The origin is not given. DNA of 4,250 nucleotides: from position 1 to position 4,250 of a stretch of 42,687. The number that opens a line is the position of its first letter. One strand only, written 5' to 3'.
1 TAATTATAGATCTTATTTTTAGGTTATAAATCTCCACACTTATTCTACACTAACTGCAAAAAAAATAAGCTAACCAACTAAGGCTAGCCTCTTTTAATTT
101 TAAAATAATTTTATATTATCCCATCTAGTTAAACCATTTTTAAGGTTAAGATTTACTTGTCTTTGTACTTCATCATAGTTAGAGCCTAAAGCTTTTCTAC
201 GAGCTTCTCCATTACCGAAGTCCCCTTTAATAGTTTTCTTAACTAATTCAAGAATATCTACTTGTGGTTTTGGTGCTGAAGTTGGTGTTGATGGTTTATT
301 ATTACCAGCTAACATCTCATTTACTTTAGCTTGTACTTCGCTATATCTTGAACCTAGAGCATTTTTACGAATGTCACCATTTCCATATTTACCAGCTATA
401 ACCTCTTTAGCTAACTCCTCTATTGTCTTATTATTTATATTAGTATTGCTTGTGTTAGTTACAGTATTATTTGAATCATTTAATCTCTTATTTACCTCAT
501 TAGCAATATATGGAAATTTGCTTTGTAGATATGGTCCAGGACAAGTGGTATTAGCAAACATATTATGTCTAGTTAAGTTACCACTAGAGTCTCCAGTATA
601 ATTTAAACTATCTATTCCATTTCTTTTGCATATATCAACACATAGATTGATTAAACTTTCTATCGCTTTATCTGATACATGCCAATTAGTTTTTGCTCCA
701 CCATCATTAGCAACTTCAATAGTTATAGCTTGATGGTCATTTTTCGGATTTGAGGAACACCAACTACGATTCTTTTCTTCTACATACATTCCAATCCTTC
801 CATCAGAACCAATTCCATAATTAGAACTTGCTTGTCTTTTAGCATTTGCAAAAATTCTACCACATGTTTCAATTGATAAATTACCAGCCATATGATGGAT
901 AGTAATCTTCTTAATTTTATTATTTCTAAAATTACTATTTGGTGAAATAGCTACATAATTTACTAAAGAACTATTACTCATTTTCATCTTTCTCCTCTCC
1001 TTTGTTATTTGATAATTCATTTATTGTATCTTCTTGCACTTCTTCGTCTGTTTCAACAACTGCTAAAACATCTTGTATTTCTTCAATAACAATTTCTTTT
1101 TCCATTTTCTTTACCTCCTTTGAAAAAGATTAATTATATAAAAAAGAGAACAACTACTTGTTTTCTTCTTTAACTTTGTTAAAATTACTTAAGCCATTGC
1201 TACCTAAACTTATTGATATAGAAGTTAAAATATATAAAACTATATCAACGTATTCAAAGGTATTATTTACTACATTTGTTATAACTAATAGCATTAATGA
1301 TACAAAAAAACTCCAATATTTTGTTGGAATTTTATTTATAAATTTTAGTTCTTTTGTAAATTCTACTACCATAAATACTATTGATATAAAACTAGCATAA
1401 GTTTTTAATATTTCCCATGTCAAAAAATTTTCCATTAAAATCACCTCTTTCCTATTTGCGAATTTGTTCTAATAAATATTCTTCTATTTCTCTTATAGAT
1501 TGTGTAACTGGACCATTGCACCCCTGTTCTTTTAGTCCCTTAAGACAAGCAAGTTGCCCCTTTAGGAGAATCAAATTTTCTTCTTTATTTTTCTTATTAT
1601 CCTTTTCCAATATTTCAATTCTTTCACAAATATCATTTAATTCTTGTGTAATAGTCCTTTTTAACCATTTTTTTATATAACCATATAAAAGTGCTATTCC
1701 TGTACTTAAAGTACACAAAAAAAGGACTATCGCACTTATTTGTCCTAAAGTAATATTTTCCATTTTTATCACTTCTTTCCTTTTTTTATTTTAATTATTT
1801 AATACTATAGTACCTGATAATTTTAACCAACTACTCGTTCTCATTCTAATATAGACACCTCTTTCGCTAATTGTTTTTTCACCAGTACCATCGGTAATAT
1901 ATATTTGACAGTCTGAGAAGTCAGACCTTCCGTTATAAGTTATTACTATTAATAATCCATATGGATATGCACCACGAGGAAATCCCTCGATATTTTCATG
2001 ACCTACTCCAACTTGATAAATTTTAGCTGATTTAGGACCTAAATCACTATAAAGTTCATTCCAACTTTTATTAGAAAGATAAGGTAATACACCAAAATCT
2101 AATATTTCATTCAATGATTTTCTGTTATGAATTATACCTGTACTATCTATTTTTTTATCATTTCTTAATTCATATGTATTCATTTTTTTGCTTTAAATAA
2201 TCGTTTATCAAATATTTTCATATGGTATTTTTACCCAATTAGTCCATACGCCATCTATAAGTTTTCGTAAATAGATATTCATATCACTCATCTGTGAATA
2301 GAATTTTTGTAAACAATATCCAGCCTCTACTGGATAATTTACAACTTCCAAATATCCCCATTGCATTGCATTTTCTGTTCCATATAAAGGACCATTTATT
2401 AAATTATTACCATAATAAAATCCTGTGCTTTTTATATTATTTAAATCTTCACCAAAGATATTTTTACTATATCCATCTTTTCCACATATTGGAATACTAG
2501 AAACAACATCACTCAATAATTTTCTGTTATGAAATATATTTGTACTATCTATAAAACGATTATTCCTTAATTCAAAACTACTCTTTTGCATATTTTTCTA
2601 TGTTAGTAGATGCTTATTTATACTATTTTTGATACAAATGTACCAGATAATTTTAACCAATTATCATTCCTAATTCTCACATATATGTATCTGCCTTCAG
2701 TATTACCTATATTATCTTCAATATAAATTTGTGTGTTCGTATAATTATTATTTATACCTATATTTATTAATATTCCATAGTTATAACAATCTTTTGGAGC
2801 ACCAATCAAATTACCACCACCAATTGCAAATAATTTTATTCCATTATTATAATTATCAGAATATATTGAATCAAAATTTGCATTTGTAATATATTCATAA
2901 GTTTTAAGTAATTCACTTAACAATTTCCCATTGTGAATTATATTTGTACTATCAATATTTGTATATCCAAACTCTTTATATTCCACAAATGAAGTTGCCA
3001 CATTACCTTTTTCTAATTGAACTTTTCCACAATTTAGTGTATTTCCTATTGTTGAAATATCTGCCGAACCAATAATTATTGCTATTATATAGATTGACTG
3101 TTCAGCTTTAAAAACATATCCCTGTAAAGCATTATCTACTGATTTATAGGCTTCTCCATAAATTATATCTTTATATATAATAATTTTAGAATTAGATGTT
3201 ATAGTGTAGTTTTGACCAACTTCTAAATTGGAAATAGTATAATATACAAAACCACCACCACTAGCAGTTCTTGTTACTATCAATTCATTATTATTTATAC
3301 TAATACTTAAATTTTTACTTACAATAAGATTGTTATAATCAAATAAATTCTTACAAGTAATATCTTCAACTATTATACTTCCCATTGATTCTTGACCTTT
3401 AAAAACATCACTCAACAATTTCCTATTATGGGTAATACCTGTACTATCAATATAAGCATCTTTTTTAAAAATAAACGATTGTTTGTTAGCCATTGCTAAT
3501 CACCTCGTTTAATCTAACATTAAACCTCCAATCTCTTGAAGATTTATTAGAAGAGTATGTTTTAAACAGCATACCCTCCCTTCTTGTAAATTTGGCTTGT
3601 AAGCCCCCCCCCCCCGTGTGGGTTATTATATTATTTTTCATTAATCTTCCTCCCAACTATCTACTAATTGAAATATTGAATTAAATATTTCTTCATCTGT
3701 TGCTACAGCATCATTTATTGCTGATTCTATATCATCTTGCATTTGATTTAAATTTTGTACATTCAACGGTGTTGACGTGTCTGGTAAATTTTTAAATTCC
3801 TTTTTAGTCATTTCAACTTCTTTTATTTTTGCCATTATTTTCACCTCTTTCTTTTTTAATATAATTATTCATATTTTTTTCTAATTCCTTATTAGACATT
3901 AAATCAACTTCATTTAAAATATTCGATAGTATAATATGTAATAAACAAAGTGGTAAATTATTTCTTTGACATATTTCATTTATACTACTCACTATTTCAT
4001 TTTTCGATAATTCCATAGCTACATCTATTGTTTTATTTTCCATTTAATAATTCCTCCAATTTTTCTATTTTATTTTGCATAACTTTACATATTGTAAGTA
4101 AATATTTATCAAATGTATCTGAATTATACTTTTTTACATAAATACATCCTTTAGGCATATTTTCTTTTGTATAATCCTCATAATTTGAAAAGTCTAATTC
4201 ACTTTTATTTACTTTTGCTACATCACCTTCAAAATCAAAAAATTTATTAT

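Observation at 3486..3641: G12 homopolymer inside a translationally coupled 51-codon ORF immediately upstream of the receptor-binding gene: candidate phase-variable host-range switch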

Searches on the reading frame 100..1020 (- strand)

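Call 6: search_protein_families(library=phrogs, proteins=[window:100-1020:-], max_evalue=0.01)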
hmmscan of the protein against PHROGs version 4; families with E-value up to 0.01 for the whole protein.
window:100-1020:- (306 aa): 15 families
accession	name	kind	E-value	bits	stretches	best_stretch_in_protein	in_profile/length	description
phrog_7698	-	lysis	6.2e-84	283.5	2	14-192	1-169/316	endolysin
phrog_20388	-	lysis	4.6e-37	129.2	1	13-194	183-373/527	endolysin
phrog_1794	-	lysis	1.4e-31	111.1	1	10-229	26-236/336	amidase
phrog_19265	-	unknown function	4.8e-28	99.7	1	32-198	20-179/293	-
phrog_14048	-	lysis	1e-25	92.1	1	32-206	23-201/305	endolysin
phrog_833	-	lysis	5e-22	79.9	1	12-201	3-192/294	endolysin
phrog_3861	-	lysis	7.4e-22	78.9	2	187-244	186-242/455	amidase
phrog_1493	-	lysis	1e-16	62.1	1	11-289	7-257/394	endolysin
phrog_9611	-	lysis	6.1e-11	43.4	1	31-213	18-199/246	endolysin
phrog_16241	-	lysis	3.2e-10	41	1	195-290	191-287/290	endolysin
phrog_3393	-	lysis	2.8e-05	25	1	26-192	14-182/342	endolysin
phrog_23582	-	unknown function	0.00026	21.1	0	93-186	433-538/565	-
phrog_4018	-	lysis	0.00033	21.5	0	149-192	126-169/285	amidase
phrog_2998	-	lysis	0.00072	20.1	1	30-137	140-245/485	endolysin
phrog_8164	-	lysis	0.0019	18.6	1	31-156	21-148/320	endolysin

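Call 31: search_protein_families(library=pfam, proteins=[window:100-1020:-], max_evalue=0.001)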
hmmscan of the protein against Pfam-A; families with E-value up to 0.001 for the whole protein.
window:100-1020:- (306 aa): 2 families
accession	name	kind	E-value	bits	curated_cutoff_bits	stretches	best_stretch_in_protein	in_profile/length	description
PF08230.16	CW_7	-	8.7e-28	96.2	25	2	201-237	1-40/40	CW_7 repeat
PF01510.30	Amidase_2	-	1.4e-20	74.4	26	1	33-163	2-131/131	N-acetylmuramoyl-L-alanine amidase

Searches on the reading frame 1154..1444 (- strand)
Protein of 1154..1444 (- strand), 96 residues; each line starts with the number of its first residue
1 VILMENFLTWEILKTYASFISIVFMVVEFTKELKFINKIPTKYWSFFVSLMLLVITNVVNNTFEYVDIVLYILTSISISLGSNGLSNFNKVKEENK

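Call 6: search_protein_families(library=phrogs, proteins=[window:1154-1444:-], max_evalue=0.01)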
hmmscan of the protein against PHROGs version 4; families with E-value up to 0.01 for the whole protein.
window:1154-1444:- (96 aa): 1 family
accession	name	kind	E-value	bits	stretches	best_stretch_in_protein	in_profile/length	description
phrog_18218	-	unknown function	0.00043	21.6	1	12-76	13-77/108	-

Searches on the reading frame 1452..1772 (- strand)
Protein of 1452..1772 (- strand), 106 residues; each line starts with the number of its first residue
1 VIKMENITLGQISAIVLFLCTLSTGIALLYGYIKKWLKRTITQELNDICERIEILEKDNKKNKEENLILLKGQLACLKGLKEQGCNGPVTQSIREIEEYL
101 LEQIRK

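Call 6: search_protein_families(library=phrogs, proteins=[window:1452-1772:-], max_evalue=0.01)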
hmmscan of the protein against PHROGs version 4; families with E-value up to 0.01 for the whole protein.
window:1452-1772:- (106 aa): 1 family
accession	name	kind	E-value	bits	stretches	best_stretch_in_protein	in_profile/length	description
phrog_34309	-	unknown function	0.0036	18.3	1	43-80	90-124/153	-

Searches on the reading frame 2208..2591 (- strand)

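Call 6: search_protein_families(library=phrogs, proteins=[window:2208-2591:-], max_evalue=0.01)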
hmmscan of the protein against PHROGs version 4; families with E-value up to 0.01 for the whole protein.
window:2208-2591:- (127 aa): 5 families
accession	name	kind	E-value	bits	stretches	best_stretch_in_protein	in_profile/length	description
phrog_7389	-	tail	2.6e-06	27.3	1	48-121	202-272/732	tail fiber protein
phrog_18794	-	unknown function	5.1e-05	23.6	1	40-122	155-231/427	-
phrog_33092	-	unknown function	6.5e-05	22.1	1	47-123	362-434/998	-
phrog_3971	-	unknown function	0.00012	22.2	1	46-125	99-180/331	-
phrog_257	-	tail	0.0034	17.5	1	34-122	289-376/508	minor tail protein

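Call 77: search_protein_families(library=pfam, proteins=[window:2208-2591:-], max_evalue=1)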
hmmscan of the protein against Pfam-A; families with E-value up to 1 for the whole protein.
window:2208-2591:- (127 aa): 1 family
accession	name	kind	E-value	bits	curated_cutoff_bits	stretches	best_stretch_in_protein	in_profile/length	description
PF10793.14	Gloverin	-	0.14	12.5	25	1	35-104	48-112/155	Gloverin-like protein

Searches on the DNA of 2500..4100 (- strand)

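Call 4: search_dna_similar(query=window:2500-4100:-, collection=phages, mode=distant, max_rows=30)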
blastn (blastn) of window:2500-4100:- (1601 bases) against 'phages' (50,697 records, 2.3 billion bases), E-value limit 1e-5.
No match.

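Call 14: search_rna_families(source=window, start=3300, end=3900, threshold=evalue, max_evalue=10)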
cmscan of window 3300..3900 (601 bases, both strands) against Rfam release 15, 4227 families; matches with E-value up to 10: 4.
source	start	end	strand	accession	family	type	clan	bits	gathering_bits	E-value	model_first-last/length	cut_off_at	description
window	3506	3593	-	RF01776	RatA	Gene; antitoxin;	-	23.4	49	1.3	1-91/91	no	RNA anti-toxin A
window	3790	3817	-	RF01319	CRISPR-DR6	Gene; CRISPR;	-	21.3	39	0.08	1-30/30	no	CRISPR RNA direct repeat element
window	3329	3394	-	RF04335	Plastid-rpl20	Cis-reg;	-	20.4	53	2.4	1-80/80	no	Plastid-rpl20 3UTR RNA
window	3534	3643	-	RF01437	S_pombe_snR10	Gene; snRNA; snoRNA; HACA-box;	CL00031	17.8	50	7.5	1-167/167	no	small nucleolar RNA snR10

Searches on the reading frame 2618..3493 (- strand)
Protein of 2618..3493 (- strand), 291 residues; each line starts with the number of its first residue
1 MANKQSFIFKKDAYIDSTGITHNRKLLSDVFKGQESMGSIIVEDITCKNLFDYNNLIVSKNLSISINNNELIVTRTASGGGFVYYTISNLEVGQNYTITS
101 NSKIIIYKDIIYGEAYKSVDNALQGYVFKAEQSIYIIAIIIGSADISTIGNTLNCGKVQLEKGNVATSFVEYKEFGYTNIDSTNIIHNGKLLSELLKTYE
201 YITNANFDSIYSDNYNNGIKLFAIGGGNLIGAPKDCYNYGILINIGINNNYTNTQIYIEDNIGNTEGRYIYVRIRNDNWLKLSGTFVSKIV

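Call 6: search_protein_families(library=phrogs, proteins=[window:2618-3493:-], max_evalue=0.01)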
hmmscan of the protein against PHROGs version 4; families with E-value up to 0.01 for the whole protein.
window:2618-3493:- (291 aa): 0 families

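Call 7: find_encoding_contigs(protein=window:2618-3493:-, flank=6000, max_places=10)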
Protein window:2618-3493:- (291 aa): no gene with exactly this product is on record in the collection.

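Call 8: find_related_loci(query=window:2618-3493:-, collection=genome_contigs, flank=6000)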
Query window:2618-3493:- (291 aa) in genome_contigs; peptide patterns used: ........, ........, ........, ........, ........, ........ (x = any residue, [..] = any of these).
92 stretches matched a pattern, but none encodes a relative of the query by tblastn (E <= 1e-3).

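Call 9: find_related_loci(query=window:2618-3493:-, collection=viral_contigs, flank=6000)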
Query window:2618-3493:- (291 aa) in viral_contigs; peptide patterns used: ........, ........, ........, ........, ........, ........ (x = any residue, [..] = any of these).
16 stretches matched a pattern, but none encodes a relative of the query by tblastn (E <= 1e-3).

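Call 69: search_dna_similar(query=window:2618-3493:-, collection=phages, mode=protein, max_rows=12, max_evalue=0.001)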
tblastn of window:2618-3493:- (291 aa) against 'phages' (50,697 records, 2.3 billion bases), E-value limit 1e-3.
No match.

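Call 77: search_protein_families(library=pfam, proteins=[window:2618-3493:-], max_evalue=1)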
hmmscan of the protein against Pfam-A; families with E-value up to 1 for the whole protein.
window:2618-3493:- (291 aa): 0 families

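Call 78: predict_structure(alignment_id=A3)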
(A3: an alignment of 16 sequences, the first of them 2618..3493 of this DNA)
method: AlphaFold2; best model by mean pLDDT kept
length: 291 residues; sequences in the alignment: 16
mean_pLDDT: 71.8   pTM: 0.49
mean pLDDT of the five models: 71.8, 71.4, 70.4, 70.0, 69.2
residues with pLDDT >= 90: 57; 70-90: 122; 50-70: 56; < 50: 56
segments of 3 or more residues with pLDDT < 50: 1-44, 176-183
pLDDT, mean of each block of 10 residues (from residue 1): 29 38 39 35 59 89 90 86 89 93 83 74 87 89 64 89 90 59 49 62 85 63 87 88 73 81 64 87 63 40
secondary structure, 60 per line:
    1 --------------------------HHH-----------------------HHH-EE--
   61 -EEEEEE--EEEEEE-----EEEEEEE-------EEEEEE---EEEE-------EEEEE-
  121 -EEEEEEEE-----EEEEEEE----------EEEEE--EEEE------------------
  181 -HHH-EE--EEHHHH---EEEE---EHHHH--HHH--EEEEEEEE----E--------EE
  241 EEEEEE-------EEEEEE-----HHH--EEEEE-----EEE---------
elements in order: E62-67 E70-75 E81-87 E95-100 E104-107 E115-119 E122-129 E135-141 E152-156 E159-162 H192-195 E199-202 H207-210 E218-225 E239-246 E254-259 E270-274 E280-282

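Call 80: fold_search(model_id=the predicted structure, library=pdb)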
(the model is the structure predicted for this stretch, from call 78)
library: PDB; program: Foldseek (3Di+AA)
matches with E <= 10: 1098; with E <= 0.001: 14
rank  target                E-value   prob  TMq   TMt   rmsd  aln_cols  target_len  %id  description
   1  8k42_H                1.0e-04  1.00  0.23  0.22   7.1       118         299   10  Structure of full Banna virus (released 2024-03-27)
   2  8w7n                  1.8e-04  1.00  0.30  0.09   4.2       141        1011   14  Crystal structure of the in-cell Cry1Aa purified from Bacillus thuringiensis (released 2024-03-06)
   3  8k42_O                2.7e-04  1.00  0.23  0.23   7.0       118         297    9  Structure of full Banna virus (released 2024-03-27)
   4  9h99                  2.8e-04  1.00  0.27  0.09   5.0       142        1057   13  Native structure of the full-length pesticidal protein Cry1Ca18 at pH7, from crystals formed in vivo (released 2025-11-12)
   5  6lnw_C                2.8e-04  1.00  0.26  0.45   5.5       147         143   11  Crystal structure of accessory secretory protein 1,2 and 3 in Streptococcus pneumoniae (released 2020-02-26)
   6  6sh9_B                3.7e-04  1.00  0.28  0.07   4.4       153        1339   12  EngBF DARPin Fusion 4b D12 (released 2019-11-06)
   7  8k4a_H                4.1e-04  1.00  0.23  0.22   7.0       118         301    9  Structure of Banna virus core (released 2024-03-27)
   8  9euf_8                4.1e-04  1.00  0.30  0.15  16.1       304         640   12  Cryo-EM structure of Staphylococcus aureus bacteriophage phi812 baseplate in the pre-contraction state - complete (released 2025-04-09)
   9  8k4a_G                4.4e-04  1.00  0.23  0.23   7.1       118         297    9  Structure of Banna virus core (released 2024-03-27)
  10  8k42_C                5.4e-04  1.00  0.23  0.23   7.0       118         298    9  Structure of full Banna virus (released 2024-03-27)
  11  2w1w_B                5.7e-04  1.00  0.25  0.47   5.6       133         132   14  Native structure of a family 35 carbohydrate binding module from Clostridium thermocellum (released 2009-01-20)
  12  7vnn_A                7.5e-04  0.82  0.21  0.12  20.4       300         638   12  Complex structure of Clostridioides difficile enzymatic component (CDTa) and binding component (CDTb) pore with long s (released 2022-10-26)
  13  6qep                  8.0e-04  1.00  0.28  0.07   4.6       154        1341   12  EngBF DARPin Fusion 4b H14 (released 2019-11-06)
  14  1gui_A                8.4e-04  1.00  0.21  0.36   6.8       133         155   12  CBM4 structure and function (released 2002-09-26)
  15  2w1w_A                1.0e-03  1.00  0.26  0.49   4.9       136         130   12  Native structure of a family 35 carbohydrate binding module from Clostridium thermocellum (released 2009-01-20)
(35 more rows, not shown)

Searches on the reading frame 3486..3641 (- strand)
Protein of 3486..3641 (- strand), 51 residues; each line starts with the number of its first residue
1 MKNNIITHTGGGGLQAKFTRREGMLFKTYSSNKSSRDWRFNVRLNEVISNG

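Call 6: search_protein_families(library=phrogs, proteins=[window:3486-3641:-], max_evalue=0.01)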
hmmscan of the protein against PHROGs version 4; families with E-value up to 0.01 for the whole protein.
window:3486-3641:- (51 aa): 0 families

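Call 46: search_protein_representatives(protein=window:3489-3641:-)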
Query: 51 residues. Proteins with E-value up to 0.001 (for the whole library): 3; up to 1e-10: 1; up to 1e-30: 0. The best 3 are listed.
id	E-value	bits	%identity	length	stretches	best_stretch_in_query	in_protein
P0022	4.6e-27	107.3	100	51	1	1-51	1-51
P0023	8.3e-05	38.3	47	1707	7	14-35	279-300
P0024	1.9e-04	37.2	35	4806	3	8-39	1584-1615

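Call 77: search_protein_families(library=pfam, proteins=[window:3486-3641:-], max_evalue=1)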
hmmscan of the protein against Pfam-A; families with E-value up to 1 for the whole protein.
window:3486-3641:- (51 aa): 0 families

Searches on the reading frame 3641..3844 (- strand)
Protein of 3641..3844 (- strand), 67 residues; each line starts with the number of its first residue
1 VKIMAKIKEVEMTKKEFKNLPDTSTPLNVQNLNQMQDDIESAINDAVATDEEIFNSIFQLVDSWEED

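Call 6: search_protein_families(library=phrogs, proteins=[window:3641-3844:-], max_evalue=0.01)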
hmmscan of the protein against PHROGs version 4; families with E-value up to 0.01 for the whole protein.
window:3641-3844:- (67 aa): 1 family
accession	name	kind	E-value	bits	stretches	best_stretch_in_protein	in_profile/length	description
phrog_2012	-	tail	0.00046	21.1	1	13-45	4-36/212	minor tail protein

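Call 47: list_cluster_members(proteins=[P0022, P0001, window:3641-3835:-, window:2208-2591:-, window:1791-2183:-, window:4033-6927:-])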
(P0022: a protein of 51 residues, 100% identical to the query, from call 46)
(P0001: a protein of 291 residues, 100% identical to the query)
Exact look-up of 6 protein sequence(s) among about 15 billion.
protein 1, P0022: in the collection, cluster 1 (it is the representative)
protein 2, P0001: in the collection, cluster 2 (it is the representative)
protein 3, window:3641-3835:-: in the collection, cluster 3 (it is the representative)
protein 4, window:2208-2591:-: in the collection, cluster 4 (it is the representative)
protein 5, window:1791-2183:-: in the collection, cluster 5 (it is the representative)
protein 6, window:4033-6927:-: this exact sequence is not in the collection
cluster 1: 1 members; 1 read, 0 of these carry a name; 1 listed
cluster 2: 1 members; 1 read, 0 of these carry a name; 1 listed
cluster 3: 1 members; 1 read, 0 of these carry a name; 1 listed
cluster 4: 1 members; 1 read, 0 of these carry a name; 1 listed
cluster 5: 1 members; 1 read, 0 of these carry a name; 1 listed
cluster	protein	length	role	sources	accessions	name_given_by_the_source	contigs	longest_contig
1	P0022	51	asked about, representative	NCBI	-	-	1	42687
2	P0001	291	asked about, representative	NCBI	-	-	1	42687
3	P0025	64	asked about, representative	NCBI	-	-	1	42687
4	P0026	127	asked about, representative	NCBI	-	-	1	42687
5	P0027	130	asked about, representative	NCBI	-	-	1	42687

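Call 77: search_protein_families(library=pfam, proteins=[window:3641-3835:-], max_evalue=1)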
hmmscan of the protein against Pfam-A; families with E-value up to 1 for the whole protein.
window:3641-3835:- (64 aa): 1 family
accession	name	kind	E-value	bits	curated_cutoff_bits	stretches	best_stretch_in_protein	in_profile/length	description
PF00603.23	Flu_PA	-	0.069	11.8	23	1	5-38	181-215/694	Influenza RNA-dependent RNA polymerase subunit PA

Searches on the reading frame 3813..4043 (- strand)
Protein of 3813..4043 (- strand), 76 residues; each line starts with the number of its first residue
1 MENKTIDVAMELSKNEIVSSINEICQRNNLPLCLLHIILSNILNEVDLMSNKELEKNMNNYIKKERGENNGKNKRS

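Call 6: search_protein_families(library=phrogs, proteins=[window:3813-4043:-], max_evalue=0.01)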
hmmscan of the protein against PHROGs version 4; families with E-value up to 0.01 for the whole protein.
window:3813-4043:- (76 aa): 1 family
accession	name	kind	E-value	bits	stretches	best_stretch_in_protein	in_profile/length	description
phrog_19373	-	unknown function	2.7e-05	25.1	1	15-74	19-78/91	-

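Call 77: search_protein_families(library=pfam, proteins=[window:3813-4043:-], max_evalue=1)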
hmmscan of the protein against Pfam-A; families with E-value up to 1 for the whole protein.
window:3813-4043:- (76 aa): 1 family
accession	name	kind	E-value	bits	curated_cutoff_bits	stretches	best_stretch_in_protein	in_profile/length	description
PF02201.23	SWIB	-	0.024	14.8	25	0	37-69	7-38/74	SWIB/MDM2 domain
